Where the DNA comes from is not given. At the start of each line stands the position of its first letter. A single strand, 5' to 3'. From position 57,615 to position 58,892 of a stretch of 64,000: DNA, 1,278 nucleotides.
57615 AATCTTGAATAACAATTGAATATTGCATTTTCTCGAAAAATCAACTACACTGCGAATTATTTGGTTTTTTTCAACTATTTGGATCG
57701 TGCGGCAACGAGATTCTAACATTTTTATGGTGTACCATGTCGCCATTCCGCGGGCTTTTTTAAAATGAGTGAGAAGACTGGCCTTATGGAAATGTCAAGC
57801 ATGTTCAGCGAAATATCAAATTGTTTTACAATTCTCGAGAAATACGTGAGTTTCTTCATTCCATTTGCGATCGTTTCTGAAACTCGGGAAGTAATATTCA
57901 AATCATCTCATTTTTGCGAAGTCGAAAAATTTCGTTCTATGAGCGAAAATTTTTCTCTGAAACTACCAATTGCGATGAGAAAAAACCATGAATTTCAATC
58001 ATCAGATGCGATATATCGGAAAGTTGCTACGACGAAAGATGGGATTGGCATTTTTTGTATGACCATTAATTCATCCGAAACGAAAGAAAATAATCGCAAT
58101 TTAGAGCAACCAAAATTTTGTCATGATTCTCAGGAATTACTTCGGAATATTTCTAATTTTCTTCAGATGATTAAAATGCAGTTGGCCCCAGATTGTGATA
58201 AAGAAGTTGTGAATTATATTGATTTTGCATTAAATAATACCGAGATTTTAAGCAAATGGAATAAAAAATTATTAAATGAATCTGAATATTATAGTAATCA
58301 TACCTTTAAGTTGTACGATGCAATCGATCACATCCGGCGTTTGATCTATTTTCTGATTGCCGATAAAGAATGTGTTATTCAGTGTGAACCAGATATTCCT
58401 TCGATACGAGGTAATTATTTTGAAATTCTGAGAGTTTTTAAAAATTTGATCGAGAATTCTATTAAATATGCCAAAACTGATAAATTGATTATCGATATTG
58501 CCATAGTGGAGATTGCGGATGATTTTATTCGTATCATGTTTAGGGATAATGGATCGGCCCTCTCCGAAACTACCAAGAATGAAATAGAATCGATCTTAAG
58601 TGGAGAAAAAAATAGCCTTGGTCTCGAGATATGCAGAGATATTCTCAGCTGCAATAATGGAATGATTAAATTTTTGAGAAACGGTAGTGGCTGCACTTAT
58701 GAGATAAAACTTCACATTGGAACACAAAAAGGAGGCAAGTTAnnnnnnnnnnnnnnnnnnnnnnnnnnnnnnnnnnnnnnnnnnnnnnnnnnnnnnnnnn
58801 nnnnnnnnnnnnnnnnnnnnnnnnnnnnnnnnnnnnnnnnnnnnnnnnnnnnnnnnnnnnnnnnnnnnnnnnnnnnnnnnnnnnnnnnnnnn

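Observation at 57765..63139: A soluble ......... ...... and an XRE-HTH/receiver fusion sit directly upstream of a 1170-aa secreted island protein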

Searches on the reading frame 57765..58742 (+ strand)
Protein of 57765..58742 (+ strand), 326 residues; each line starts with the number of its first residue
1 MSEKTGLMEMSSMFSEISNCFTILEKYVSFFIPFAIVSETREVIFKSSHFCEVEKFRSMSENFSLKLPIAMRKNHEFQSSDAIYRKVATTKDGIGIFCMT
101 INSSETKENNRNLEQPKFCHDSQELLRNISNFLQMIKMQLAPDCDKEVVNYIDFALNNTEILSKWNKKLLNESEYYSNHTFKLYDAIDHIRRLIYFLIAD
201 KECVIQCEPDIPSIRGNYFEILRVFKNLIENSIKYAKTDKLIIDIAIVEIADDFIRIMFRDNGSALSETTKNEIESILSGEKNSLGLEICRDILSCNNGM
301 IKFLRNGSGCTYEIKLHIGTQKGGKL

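Call 3: search_protein_families(library=pfam, proteins=[window:57765-58742:+], max_evalue=0.1)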
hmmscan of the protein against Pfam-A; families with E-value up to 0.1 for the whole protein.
window:57765-58742:+ (326 aa): 1 family
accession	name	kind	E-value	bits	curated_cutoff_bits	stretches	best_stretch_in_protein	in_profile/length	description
PF02518.31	HATPase_c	-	4e-08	34.1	26.4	1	221-317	6-108/111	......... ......-, DNA gyrase B-, and HSP90-like ATPase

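Call 4: search_protein_families(library=ncbifam, proteins=[window:57765-58742:+], max_evalue=0.1)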
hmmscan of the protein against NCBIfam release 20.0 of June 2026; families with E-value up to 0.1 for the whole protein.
window:57765-58742:+ (326 aa): 28 families (the best 25 are shown)
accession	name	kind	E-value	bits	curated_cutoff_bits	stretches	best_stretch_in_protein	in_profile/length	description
NF045911.1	TCSHisKinNblS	equivalog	6.1e-08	31.4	1000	1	107-304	380-605/621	two-component system sensor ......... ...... NblS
NF007793.0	PRK10490.1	equivalog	9.8e-08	30.5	1123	1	211-316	769-880/895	two-component system sensor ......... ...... KdpD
NF033091.0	HK_VanS_ACDEFG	equivalog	2.9e-07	29.9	400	1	200-316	170-292/293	vancomycin resistance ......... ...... VanS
TIGR02966.1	phoR_proteo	equivalog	9.5e-07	28.1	334.2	1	171-266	179-273/333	phosphate regulon sensor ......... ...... PhoR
NF008099.0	PRK10841.1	equivalog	2e-06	25.8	920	1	179-303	541-674/949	two-component system sensor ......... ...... RcsC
NF006800.0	PRK09303.1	equivalog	8.5e-06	25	342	1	209-301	261-359/383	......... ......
NF008468.0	PRK11360.1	equivalog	8.5e-06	24.4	646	1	125-322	410-612/616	two-component system sensor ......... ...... AtoS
TIGR01386.1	cztS_silS_copS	subfamily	5.2e-05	22.4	292.55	1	178-274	312-405/457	heavy metal sensor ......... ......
NF053855.1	HisKinPhoRBctds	equivalog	6e-05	21.6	500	1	173-270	428-525/583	two-component system sensor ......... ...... PhoR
NF047465.1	hybrid_HK_LvrA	exception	8.1e-05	20.8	1200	1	105-274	591-766/819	hybrid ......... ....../response regulator LvrA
NF046044.1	PnpS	equivalog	0.00017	20.7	400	1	176-271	240-334/390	two-component system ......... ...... PnpS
NF008318.0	PRK11107.1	equivalog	0.00019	19.6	890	1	180-274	365-464/920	two-component sensor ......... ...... BarA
NF007837.0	PRK10549.1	equivalog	0.00042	19.2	603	1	220-309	352-448/466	envelope stress sensor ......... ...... BaeS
NF041777.1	sens_FixL_Rhizob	equivalog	0.00051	18.8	850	1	218-320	376-483/485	sensor protein FixL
NF045903.1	CuHisKinLciSLeg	equivalog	0.00056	19.4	700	1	190-268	222-298/357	copper-responsive two-component system sensor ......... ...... LciS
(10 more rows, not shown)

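Call 24: find_homologous_proteins(query=window:57765-58742:+, max_evalue=0.001)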
Query window:57765-58742:+ (326 aa): 20 proteins with E <= 0.001 among 791 candidates.
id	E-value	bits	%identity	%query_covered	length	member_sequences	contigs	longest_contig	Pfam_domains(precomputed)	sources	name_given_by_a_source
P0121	5.2e-174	596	100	82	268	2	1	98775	PF02518.32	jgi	jgi:light-regulated signal transduction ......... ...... (bacteriophytochrome)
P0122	1.4e-109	384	58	97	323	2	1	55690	PF02518.32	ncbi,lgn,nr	ncbi:MAG: hypothetical protein LBJ77_02975 [Holosporales bacterium]|nr:hypothetical protein [Holospo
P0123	1.5e-104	368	53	98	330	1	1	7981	PF02518.32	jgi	jgi:two-component sensor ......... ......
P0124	3.0e-73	265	44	95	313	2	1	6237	PF02518.32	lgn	-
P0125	2.4e-62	229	59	57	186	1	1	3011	PF02518.32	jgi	jgi:signal transduction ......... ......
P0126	1.4e-49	187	35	98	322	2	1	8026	PF02518.32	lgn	-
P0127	3.1e-37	147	41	63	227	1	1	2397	PF02518.32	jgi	jgi:light-regulated signal transduction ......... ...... (bacteriophytochrome)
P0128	2.2e-36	144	35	89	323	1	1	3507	PF02518.32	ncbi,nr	ncbi:MAG: HAMP domain-containing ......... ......, partial [Holosporales bacterium]|nr:HAMP domain-c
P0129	3.6e-32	130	37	63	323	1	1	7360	PF02518.32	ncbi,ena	-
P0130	2.6e-30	124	34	89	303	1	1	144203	PF02518.32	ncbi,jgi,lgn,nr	ncbi:MAG: HAMP domain-containing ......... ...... [Holosporales bacterium]|jgi:hypothetical protein|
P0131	1.5e-29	121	38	65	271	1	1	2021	PF02518.32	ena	-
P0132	2.6e-29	121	38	61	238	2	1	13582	PF02518.32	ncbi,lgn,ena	-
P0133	1.9e-28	118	39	67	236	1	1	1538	PF02518.32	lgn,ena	-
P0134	9.9e-28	115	39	61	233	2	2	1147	PF02518.32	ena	-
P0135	9.4e-27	112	40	61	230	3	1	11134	PF02518.32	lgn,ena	-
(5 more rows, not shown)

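Call 25: find_encoding_contigs(protein=P0121, flank=10000, max_places=2)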
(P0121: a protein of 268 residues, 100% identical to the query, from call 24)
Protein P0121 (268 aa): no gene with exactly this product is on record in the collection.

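Call 28: search_solved_structures(query=A1, max_evalue=0.001, show_alignments=1)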
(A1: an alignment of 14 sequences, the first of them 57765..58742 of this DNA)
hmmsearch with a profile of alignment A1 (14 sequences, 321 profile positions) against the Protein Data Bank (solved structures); distinct sequences matched with E-value up to 0.001: 61 (the best 60 are shown).
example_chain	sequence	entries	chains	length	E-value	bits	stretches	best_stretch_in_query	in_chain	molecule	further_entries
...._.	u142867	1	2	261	9.2e-35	123.4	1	94-317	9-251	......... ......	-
3a0r_A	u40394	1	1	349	3.4e-26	95.3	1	90-314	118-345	Sensor protein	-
4jas_A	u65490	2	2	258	1e-23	87.2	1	99-313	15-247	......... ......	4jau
6azr_A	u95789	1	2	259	3.4e-23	85.5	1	99-313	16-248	Sensor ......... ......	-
3dge_A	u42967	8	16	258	5e-23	84.9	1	99-313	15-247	Sensor protein | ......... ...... | Sensor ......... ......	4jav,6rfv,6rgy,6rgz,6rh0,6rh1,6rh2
2c2a_A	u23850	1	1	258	5e-23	84.9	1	99-313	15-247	SENSOR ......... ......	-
5uht_A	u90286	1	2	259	5.2e-23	84.8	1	99-313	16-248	Sensor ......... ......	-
6rh7_A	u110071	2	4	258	7.6e-21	77.7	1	101-313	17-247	Sensor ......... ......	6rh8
7z8n_A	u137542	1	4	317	6.2e-20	74.7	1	34-313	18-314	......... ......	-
8u4x_A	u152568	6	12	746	5.9e-19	71.5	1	101-314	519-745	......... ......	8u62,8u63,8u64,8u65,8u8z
9jfj_A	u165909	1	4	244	1.3e-18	70.4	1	148-317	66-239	Sensor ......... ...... ZraS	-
3a0t_A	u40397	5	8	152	2.1e-17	66.4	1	172-314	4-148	Sensor protein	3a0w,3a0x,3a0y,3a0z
4i5s_A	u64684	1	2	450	1.2e-14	57.3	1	95-316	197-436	Putative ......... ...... CovS; VicK-like protein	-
9m08_C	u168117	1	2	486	1.6e-14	56.9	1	101-316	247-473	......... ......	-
4gcz_A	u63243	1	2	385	1.7e-14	56.8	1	108-317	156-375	Blue-light photoreceptor, Sensor protein fixL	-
8a3u_A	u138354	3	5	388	2.6e-14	56.2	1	108-314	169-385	Putative Sensory box protein,Sensor protein FixL | Putative Sensory box protein,Putative Sensory box protein,Sensor protein FixL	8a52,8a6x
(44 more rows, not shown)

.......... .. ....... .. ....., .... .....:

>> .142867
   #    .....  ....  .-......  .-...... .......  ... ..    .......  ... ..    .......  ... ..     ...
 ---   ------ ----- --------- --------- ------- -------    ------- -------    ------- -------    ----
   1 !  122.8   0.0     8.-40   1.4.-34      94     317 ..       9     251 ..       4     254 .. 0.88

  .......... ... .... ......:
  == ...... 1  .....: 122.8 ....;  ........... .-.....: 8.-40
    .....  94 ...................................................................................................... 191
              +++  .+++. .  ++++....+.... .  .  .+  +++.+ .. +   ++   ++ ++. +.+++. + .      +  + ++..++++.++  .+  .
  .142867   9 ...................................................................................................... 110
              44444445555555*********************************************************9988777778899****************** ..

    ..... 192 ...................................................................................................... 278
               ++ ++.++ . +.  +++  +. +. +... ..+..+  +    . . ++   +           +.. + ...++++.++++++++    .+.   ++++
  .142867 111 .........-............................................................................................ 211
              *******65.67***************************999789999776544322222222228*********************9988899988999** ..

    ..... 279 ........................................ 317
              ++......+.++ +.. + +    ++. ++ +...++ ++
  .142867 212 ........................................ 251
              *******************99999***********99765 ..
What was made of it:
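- On HisKA-class sensor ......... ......: The profile aligns to '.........' of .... and to HK853 (call 28).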

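Call 70: predict_structure(alignment_id=A1)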
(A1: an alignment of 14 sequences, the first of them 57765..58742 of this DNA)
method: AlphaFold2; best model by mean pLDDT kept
length: 326 residues; sequences in the alignment: 14
mean_pLDDT: 78.5   pTM: 0.54
mean pLDDT of the five models: 78.5, 78.0, 76.6, 76.6, 76.4
residues with pLDDT >= 90: 100; 70-90: 149; 50-70: 38; < 50: 39
segments of 3 or more residues with pLDDT < 50: 59-64, 70-72, 104-114, 172-178, 322-326
pLDDT, mean of each block of 10 residues (from residue 1): 58 88 89 85 86 66 46 51 80 84 47 51 78 87 81 79 68 50 92 87 92 89 92 87 96 94 88 91 82 91 89 92 39
secondary structure, 60 per line:
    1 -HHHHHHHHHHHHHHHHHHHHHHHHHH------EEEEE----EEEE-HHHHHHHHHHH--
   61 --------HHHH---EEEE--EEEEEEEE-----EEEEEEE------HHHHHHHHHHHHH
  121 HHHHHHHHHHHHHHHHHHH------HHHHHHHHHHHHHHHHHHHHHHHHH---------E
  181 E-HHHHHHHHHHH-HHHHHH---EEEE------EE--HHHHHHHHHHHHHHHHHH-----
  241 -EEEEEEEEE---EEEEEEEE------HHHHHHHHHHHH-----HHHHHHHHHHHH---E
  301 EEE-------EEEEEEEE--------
elements in order: H2-27 E34-38 E43-46 H48-58 H69-72 E76-79 E82-89 E95-101 H108-139 H146-170 H183-193 H195-200 E204-207 H218-235 E242-250 E254-261 H268-279 H285-296 E300-303 E311-318
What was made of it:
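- On HisKA-class sensor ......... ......: AF2 helices 108-139 and 146-170 (call 70).
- On Rcp1-type receiver subfamily: The partner kinase has no GAF/PHY module (calls 3, 70).
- Checked: The AF2 model is a soluble helix/PAS-like/DHp/CA kinase (call 70).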

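Call 75: fold_search(model_id=the predicted structure, library=pdb)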
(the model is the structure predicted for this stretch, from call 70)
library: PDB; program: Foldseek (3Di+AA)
matches with E <= 10: 561; with E <= 0.001: 263
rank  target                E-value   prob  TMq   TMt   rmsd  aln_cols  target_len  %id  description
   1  8a52_A                1.9e-12  1.00  0.34  0.31  21.9       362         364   14  Crystal structure of a chimeric LOV-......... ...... SB2F1 (asymmetrical variant, trigonal form with long c-axis) (released 2023-12-27)
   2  8a7f_B                2.3e-12  1.00  0.37  0.33  22.1       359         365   14  Crystal structure of a chimeric LOV-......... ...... SB2F1-I66R mutant (asymmetrical variant, trigonal form with long  (released 2024-01-10)
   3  8a7h_A                2.3e-12  1.00  0.34  0.31  21.9       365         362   15  Crystal structure of a chimeric LOV-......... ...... SB2F1-I66R mutant (light state; asymmetrical variant, trigonal fo (released 2024-01-10)
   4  4gcz_A                3.4e-12  1.00  0.40  0.37  17.5       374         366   14  Structure of a blue-light photoreceptor (released 2013-06-19)
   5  8a7f_A                4.0e-12  1.00  0.37  0.34  21.8       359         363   15  Crystal structure of a chimeric LOV-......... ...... SB2F1-I66R mutant (asymmetrical variant, trigonal form with long  (released 2024-01-10)
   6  8a6x_B                4.8e-12  1.00  0.36  0.33  22.1       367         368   16  Crystal structure of a chimeric LOV-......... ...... SB2F1 (asymmetrical variant, trigonal form with long c axis) (released 2024-01-10)
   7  9a5d_A                8.0e-12  1.00  0.35  0.20  16.8       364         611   14  Integrative model of WALK-YYCH by crosslinking MS and deep learning (released 2024-09-18)
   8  8isk_A                1.5e-11  1.00  0.37  0.16  17.1       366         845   14  Pr conformer of Zea mays phytochrome A1 - ZmphyA1-Pr (released 2023-08-09)
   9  8isk_B                2.4e-11  1.00  0.38  0.16  16.2       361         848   15  Pr conformer of Zea mays phytochrome A1 - ZmphyA1-Pr (released 2023-08-09)
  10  8vc9_F                3.0e-11  1.00  0.34  0.30  19.3       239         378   15  Hybrid response regulator LvrB from Leptospira / phosphorylated REC form (released 2024-12-18)
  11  8a3u                  4.8e-11  1.00  0.36  0.32  22.0       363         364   16  Crystal structure of a chimeric LOV-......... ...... SB2F1 (symmetrical variant, trigonal form with short c-axis) (released 2023-12-20)
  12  9qq6_A                5.8e-11  1.00  0.38  0.26  23.7       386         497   12  Structure of the Azotobacter vinelandii NifL-NifA complex (released 2025-06-18)
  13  8vc9_E                7.2e-11  1.00  0.34  0.30  19.8       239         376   15  Hybrid response regulator LvrB from Leptospira / phosphorylated REC form (released 2024-12-18)
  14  8isi_A                7.7e-11  1.00  0.39  0.17  13.0       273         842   15  Photochromobilin-free form of Arabidopsis thaliana phytochrome A - apo-AtphyA (released 2023-08-09)
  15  9jfj_C                9.1e-11  1.00  0.38  0.52   8.2       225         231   18  Crystal structure of the cytoplasmic domain of ZraS in ADP-bound form (released 2025-03-26)
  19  4gcz_B                1.7e-10  1.00  0.34  0.29  19.3       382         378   14  Structure of a blue-light photoreceptor (released 2013-06-19)
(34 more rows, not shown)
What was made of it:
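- Closest known: PAS/LOV-DHp-CA cytoplasmic kinases. Same: Same overall architecture over the full length in the Foldseek comparison of the AF2 model (call 75) and in PDB profile hits (call 28).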
